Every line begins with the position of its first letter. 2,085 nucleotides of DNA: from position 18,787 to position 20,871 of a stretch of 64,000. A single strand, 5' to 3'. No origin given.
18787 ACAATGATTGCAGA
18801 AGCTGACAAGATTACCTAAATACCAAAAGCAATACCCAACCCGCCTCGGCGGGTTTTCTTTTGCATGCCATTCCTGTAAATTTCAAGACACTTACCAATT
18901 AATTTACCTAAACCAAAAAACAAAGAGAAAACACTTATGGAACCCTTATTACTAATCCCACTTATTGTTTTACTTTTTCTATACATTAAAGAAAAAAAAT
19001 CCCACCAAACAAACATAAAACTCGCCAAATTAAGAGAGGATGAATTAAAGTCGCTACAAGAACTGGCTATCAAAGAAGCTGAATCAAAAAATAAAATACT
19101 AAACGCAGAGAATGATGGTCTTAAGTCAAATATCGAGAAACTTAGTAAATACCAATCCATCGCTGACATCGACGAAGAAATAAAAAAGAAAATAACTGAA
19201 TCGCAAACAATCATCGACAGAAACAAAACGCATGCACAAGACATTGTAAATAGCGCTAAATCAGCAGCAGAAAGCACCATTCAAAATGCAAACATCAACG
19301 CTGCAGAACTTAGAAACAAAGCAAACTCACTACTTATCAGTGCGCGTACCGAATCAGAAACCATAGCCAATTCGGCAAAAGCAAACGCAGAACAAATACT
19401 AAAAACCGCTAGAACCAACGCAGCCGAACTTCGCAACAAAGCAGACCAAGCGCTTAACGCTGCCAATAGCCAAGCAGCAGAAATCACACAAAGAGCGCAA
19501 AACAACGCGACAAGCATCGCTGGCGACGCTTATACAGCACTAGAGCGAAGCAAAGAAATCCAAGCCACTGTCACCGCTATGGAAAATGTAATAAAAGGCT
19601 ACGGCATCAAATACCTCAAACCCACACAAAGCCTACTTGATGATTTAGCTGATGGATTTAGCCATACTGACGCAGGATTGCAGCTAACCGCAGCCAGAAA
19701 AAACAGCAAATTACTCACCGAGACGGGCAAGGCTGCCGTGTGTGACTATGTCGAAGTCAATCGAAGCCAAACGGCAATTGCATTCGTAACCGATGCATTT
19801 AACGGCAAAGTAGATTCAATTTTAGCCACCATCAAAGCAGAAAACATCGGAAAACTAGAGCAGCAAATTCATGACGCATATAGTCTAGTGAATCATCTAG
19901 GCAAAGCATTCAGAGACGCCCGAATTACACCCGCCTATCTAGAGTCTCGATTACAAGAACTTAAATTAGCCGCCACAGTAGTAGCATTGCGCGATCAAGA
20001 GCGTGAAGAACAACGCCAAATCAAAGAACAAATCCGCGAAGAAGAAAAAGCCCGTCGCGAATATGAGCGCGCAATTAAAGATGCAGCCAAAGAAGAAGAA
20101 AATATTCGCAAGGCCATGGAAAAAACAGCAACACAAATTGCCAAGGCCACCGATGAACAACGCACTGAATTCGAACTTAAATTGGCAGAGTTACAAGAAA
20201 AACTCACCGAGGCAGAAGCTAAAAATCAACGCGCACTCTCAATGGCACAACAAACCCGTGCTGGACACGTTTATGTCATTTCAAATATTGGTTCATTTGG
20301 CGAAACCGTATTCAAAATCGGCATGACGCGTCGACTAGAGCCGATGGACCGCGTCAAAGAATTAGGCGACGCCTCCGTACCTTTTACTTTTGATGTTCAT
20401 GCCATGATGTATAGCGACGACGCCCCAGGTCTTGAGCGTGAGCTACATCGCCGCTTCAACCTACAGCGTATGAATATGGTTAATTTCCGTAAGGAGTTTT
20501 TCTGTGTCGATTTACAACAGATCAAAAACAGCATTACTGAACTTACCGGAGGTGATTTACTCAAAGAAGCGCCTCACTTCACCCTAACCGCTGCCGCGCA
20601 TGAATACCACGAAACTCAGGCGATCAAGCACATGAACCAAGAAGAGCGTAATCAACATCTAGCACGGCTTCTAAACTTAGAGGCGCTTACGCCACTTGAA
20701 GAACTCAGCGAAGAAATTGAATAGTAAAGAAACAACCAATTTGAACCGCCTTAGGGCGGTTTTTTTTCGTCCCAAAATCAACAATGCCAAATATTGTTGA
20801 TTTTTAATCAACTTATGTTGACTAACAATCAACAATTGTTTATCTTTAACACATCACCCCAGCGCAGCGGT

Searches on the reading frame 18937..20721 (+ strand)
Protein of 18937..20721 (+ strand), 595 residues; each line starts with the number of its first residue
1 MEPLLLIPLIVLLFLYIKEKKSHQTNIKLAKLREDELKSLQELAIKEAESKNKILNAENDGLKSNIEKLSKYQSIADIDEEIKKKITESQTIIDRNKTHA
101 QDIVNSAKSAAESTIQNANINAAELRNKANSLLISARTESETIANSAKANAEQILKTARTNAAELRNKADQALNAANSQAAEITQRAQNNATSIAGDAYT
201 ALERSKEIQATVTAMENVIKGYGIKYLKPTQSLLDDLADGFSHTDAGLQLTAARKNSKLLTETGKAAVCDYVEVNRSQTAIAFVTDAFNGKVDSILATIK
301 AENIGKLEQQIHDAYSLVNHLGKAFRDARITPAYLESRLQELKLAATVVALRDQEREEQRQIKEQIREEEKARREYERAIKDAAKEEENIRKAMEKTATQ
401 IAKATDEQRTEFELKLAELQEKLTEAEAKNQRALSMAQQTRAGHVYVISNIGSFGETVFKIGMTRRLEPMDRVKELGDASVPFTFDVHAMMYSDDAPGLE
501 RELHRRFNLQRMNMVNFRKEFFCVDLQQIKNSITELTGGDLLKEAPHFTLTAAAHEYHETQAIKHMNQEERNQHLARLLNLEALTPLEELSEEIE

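Call 3: search_protein_families(library=pfam, proteins=[window:18937-20721:+], max_evalue=1)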
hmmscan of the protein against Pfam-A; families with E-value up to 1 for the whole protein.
window:18937-20721:+ (595 aa): 4 families
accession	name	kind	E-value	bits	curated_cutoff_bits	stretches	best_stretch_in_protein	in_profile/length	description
PF13455.12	MUG113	-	1.2e-19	71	22.3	1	459-533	1-70/73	Meiotically up-regulated gene 113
PF10544.15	T5orf172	-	2.3e-16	60.6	20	1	443-533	1-97/101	T5orf172 domain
PF13250.11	DUF4041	-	2.3e-14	53.4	27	1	284-338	3-56/56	Domain of unknown function (DUF4041)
PF06812.17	ImpA_N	-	0.04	14.4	26.9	1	169-242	23-95/119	ImpA, N-terminal, type VI secretion system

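Call 4: search_protein_families(library=padloc, proteins=[window:18937-20721:+], max_evalue=1)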
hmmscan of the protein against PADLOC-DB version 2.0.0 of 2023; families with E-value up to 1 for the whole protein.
window:18937-20721:+ (595 aa): 6 families
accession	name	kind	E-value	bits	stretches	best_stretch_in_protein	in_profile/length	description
PDLC03976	PD-Lambda-1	-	9.1e-114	379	1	137-574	50-483/491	-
PDLC03977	PD-Lambda-1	-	8e-112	372.6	1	133-572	48-480/496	-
PDLC05041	PDC-S57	-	8.8e-17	59.4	1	440-569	3-124/212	-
PDLC05042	PDC-S57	-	2.3e-06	25.4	1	437-532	2-95/245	-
PDLC00601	ZorA1|ZorA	-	0.0076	12.9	2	343-436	348-460/699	MotA/ExbB/TolQ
PDLC00650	ZorA3|ZorA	-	0.68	6.3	1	45-441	421-814/1063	MotA/ExbB/TolQ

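Call 5: search_protein_families(library=phrogs, proteins=[window:18937-20721:+], max_evalue=0.1)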
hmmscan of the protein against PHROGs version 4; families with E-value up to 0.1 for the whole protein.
window:18937-20721:+ (595 aa): 7 families
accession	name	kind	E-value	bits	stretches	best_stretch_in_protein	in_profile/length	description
phrog_1847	-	unknown function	5.5e-119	399.1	1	130-570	45-472/474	-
phrog_8430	-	unknown function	1.8e-44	153.2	1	350-569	202-416/439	-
phrog_16524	-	unknown function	2.5e-11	44.6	1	441-534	23-111/215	-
phrog_36333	-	unknown function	2.3e-09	38.1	1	443-536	4-92/199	-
phrog_15085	-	unknown function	4.4e-05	24.8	1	443-534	4-92/103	-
phrog_4284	-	unknown function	5e-05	24.1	1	437-517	79-151/171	-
phrog_13173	-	tail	0.004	16.7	1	97-226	155-288/674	tail fiber protein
